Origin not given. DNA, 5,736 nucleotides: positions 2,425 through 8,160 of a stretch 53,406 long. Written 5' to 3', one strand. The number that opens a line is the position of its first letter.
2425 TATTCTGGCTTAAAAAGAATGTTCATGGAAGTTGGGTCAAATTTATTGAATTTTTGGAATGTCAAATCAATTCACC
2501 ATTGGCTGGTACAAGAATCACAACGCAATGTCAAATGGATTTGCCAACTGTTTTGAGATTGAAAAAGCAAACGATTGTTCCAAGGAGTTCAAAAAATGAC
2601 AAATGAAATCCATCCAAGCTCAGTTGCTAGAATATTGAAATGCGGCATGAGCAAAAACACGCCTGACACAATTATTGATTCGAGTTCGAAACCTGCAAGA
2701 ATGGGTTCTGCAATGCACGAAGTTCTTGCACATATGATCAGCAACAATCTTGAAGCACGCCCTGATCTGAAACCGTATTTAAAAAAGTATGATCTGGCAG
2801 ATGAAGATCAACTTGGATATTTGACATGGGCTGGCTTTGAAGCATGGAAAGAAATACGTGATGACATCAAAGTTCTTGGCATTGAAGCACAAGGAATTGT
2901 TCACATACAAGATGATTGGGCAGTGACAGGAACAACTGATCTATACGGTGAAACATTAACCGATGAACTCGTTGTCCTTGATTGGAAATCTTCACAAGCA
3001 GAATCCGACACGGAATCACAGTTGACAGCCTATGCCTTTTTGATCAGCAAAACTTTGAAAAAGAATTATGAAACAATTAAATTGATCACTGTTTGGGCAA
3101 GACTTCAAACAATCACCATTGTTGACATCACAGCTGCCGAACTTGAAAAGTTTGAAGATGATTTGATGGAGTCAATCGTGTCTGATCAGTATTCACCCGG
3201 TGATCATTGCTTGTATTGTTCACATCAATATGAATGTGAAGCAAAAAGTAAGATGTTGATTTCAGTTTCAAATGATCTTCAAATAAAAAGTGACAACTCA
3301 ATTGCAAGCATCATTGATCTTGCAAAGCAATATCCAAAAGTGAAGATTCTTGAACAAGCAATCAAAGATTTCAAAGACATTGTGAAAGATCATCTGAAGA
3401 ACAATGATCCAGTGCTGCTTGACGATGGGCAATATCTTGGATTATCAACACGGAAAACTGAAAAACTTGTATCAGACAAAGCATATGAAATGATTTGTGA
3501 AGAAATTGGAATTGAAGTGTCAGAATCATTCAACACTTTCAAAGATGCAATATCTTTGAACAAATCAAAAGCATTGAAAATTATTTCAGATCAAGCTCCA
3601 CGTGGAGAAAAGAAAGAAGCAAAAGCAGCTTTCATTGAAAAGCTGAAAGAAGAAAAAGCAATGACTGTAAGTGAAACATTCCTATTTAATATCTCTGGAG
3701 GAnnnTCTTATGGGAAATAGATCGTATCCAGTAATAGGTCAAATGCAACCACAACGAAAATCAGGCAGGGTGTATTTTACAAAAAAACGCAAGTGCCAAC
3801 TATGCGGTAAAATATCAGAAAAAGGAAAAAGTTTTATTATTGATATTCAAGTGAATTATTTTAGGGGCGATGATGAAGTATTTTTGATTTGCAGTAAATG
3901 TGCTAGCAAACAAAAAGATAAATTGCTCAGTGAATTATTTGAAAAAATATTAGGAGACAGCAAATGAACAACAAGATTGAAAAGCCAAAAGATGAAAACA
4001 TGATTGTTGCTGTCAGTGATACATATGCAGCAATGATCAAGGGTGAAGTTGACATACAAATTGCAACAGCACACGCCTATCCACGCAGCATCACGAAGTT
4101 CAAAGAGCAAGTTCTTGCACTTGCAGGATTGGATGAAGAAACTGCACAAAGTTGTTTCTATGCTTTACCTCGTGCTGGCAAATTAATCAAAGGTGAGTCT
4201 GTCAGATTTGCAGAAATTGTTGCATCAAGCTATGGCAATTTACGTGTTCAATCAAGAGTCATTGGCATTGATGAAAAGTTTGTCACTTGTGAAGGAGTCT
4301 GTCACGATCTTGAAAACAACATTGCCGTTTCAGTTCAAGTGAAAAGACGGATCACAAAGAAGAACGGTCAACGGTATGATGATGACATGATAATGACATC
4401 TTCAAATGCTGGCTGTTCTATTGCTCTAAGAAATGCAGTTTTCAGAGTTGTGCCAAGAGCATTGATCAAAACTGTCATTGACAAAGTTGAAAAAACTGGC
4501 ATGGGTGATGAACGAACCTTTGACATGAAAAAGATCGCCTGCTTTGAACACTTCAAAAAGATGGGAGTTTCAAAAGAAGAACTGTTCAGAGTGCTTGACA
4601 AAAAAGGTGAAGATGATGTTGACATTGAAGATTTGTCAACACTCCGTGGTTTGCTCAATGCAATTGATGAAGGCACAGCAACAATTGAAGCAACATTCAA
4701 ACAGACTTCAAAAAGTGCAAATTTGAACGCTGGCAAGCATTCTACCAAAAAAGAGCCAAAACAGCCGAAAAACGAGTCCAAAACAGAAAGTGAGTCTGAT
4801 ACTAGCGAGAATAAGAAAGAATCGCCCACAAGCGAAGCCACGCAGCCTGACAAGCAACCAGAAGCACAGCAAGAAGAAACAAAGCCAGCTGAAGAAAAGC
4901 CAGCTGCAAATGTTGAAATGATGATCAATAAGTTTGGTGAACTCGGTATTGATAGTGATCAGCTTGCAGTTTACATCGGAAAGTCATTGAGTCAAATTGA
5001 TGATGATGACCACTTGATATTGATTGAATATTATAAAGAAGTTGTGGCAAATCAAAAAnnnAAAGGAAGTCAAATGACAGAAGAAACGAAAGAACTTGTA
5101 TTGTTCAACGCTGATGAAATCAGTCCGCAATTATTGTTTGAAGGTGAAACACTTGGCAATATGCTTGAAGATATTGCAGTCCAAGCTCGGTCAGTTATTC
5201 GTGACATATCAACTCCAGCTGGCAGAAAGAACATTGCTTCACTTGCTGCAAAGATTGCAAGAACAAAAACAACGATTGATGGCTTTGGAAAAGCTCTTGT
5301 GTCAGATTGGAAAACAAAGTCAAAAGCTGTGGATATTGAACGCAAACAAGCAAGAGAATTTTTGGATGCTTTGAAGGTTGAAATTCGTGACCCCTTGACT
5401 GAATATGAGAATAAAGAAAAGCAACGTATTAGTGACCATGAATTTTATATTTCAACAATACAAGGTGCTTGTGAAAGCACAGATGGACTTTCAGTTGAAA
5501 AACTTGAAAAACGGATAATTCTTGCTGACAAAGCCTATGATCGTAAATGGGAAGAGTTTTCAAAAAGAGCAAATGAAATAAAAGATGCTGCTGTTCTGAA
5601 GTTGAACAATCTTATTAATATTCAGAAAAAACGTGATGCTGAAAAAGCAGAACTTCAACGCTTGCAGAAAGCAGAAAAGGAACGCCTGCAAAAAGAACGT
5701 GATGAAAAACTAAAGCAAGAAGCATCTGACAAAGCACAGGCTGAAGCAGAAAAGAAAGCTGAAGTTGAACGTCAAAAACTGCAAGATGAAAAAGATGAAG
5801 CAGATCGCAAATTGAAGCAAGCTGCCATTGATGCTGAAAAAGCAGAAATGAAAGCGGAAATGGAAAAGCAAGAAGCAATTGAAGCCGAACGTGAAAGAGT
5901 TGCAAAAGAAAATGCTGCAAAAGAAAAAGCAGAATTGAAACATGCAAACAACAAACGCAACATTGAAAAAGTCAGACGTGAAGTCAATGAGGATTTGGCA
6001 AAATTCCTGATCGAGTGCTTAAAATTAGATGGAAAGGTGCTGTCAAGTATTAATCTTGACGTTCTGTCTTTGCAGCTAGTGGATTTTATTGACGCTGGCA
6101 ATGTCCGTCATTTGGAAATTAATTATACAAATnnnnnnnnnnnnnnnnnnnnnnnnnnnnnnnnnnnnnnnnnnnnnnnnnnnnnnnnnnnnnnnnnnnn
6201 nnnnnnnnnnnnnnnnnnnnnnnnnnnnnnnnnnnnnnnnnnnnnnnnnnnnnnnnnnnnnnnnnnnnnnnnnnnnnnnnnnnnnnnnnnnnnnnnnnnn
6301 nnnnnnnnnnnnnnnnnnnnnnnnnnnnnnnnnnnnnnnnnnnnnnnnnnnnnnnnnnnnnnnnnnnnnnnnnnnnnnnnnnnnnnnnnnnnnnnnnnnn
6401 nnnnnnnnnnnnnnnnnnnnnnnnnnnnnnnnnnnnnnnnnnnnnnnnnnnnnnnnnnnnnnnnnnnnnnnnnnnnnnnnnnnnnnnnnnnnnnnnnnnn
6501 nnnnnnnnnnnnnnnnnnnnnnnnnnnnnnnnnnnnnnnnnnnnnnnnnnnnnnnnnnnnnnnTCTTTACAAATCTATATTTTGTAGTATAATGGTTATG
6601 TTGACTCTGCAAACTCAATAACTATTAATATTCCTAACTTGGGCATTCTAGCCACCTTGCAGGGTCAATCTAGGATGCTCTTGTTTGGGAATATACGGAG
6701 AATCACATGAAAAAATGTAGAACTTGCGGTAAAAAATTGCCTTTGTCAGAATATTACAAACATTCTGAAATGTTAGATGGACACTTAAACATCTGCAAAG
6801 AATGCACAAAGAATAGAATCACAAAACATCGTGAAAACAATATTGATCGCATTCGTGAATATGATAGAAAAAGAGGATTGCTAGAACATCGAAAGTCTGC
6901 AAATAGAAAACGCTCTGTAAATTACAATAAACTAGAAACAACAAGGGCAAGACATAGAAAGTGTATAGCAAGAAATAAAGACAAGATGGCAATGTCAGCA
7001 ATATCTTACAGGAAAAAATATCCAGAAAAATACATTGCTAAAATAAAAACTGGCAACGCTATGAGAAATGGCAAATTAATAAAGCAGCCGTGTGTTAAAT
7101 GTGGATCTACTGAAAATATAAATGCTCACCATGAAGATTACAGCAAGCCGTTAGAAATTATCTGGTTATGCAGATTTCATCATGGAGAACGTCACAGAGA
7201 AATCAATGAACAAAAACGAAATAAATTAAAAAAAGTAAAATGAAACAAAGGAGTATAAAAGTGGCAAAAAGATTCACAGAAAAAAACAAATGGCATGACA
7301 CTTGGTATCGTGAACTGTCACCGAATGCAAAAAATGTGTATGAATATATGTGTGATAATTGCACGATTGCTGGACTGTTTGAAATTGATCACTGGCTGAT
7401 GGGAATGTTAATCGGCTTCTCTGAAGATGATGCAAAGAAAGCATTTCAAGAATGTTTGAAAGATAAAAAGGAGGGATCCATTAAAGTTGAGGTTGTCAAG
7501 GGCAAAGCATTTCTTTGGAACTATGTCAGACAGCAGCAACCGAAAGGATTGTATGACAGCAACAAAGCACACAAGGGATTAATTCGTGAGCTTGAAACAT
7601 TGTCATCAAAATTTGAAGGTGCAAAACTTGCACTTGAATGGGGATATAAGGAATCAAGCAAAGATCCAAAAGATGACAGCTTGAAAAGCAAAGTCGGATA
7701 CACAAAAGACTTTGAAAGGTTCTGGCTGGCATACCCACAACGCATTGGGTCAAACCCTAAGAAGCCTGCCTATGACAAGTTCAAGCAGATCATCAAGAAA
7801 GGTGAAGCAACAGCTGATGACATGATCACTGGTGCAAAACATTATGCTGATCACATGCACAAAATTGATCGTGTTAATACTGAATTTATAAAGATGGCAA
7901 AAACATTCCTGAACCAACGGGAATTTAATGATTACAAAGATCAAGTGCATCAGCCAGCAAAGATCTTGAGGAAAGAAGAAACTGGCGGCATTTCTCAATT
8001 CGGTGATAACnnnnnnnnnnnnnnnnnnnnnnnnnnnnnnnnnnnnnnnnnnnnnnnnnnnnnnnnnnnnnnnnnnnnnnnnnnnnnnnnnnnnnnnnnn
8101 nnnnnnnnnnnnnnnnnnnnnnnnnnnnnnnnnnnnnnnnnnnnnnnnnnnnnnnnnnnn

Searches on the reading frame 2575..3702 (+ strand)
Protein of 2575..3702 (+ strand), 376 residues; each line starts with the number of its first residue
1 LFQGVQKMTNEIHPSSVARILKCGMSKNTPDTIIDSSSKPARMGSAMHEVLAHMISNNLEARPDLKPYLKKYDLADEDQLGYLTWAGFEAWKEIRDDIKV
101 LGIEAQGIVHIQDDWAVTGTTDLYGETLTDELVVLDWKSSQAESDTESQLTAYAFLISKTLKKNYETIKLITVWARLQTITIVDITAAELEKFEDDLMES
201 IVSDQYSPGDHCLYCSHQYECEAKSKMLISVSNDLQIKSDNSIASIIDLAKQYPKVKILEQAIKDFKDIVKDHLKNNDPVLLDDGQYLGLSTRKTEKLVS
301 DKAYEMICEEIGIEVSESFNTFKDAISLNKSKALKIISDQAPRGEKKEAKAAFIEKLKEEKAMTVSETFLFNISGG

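Call 40: search_protein_families(library=pfam, proteins=[window:2575-3702:+], max_evalue=0.001)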
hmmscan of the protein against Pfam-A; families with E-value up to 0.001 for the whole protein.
window:2575-3702:+ (376 aa): 2 families
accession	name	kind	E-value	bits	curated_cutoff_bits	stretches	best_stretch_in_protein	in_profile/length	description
PF10926.14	DUF2800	-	2.1e-14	53.9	21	1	14-279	6-288/368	Protein of unknown function (DUF2800)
PF12705.13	PDDEXK_1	-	3e-09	37.6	22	1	35-221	29-246/247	PD-(D/E)XK nuclease superfamily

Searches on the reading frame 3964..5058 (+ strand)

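Call 19: search_protein_families(library=phrogs, proteins=[window:3964-5058:+], max_evalue=0.00001)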
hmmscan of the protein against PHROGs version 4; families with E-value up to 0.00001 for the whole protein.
window:3964-5058:+ (365 aa): 1 family
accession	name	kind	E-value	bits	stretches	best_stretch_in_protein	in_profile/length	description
phrog_3657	-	unknown function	7.7e-52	177.1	1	22-276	27-279/289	-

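Call 40: search_protein_families(library=pfam, proteins=[window:3964-5058:+], max_evalue=0.001)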
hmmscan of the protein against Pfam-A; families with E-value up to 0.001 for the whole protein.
window:3964-5058:+ (365 aa): 0 families

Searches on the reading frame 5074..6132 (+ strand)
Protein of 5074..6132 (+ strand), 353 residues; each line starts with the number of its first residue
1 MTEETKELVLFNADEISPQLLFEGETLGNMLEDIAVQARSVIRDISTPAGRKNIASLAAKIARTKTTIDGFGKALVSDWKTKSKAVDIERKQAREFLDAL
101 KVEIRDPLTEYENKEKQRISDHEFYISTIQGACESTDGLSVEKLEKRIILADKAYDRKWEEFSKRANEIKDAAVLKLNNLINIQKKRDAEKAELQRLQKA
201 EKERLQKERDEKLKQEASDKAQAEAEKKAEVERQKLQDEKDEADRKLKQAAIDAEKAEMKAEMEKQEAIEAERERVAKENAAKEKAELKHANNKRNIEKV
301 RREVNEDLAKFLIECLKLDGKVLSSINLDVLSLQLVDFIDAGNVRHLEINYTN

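Call 19: search_protein_families(library=phrogs, proteins=[window:5074-6132:+], max_evalue=0.00001)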
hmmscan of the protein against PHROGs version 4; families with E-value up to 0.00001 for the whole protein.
window:5074-6132:+ (353 aa): 2 families
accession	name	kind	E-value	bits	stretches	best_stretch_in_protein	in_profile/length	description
phrog_1376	-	unknown function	1.1e-54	187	1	4-304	3-303/362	-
phrog_17211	-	unknown function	8.4e-21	75.3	1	25-115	23-113/116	-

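Call 40: search_protein_families(library=pfam, proteins=[window:5074-6132:+], max_evalue=0.001)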
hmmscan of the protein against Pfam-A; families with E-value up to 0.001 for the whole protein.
window:5074-6132:+ (353 aa): 0 families

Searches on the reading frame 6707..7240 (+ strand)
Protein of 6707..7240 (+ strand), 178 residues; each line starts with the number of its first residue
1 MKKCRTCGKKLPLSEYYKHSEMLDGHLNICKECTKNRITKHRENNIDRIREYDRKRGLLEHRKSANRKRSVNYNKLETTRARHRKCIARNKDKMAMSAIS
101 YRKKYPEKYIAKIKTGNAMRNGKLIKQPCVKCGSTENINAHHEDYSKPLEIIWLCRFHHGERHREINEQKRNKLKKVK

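Call 19: search_protein_families(library=phrogs, proteins=[window:6707-7240:+], max_evalue=0.00001)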
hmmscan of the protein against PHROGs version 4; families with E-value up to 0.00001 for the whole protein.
window:6707-7240:+ (178 aa): 4 families
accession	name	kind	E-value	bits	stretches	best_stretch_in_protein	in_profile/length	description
phrog_2340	-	DNA, RNA and nucleotide metabolism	1.1e-34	121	1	1-171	8-168/171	endonuclease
phrog_11793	-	unknown function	1.2e-14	54.8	1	110-165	3-59/65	-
phrog_1035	-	DNA, RNA and nucleotide metabolism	2.9e-11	44.7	1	1-73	63-144/271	endonuclease VII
phrog_5558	-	moron, auxiliary metabolic gene and host takeover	1.6e-06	29.4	0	1-88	8-96/130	Lar-like restriction alleviation protein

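Call 40: search_protein_families(library=pfam, proteins=[window:6707-7240:+], max_evalue=0.001)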
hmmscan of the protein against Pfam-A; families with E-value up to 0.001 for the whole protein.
window:6707-7240:+ (178 aa): 0 families

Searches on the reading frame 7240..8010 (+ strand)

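Call 19: search_protein_families(library=phrogs, proteins=[window:7240-8010:+], max_evalue=0.00001)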
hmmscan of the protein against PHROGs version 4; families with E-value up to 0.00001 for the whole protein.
window:7240-8010:+ (257 aa): 7 families
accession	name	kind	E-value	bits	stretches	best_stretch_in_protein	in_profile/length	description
phrog_270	-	DNA, RNA and nucleotide metabolism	4.8e-23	83.1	1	22-239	40-256/383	replication initiation protein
phrog_1701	-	DNA, RNA and nucleotide metabolism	3.7e-16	60.8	1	138-240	201-303/323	DnaD-like helicase loader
phrog_18526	-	unknown function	1.5e-11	45.6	1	150-229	45-124/157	-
phrog_26426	-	DNA, RNA and nucleotide metabolism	1.5e-11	45.2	1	137-225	124-210/272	replication protein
phrog_3729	-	DNA, RNA and nucleotide metabolism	4.3e-11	43.6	1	150-229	244-323/356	replication initiation protein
phrog_9327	-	DNA, RNA and nucleotide metabolism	2.7e-09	38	1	138-240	152-249/276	primosomal protein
phrog_9474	-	DNA, RNA and nucleotide metabolism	3.1e-07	31.2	1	140-237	163-253/288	replication initiation protein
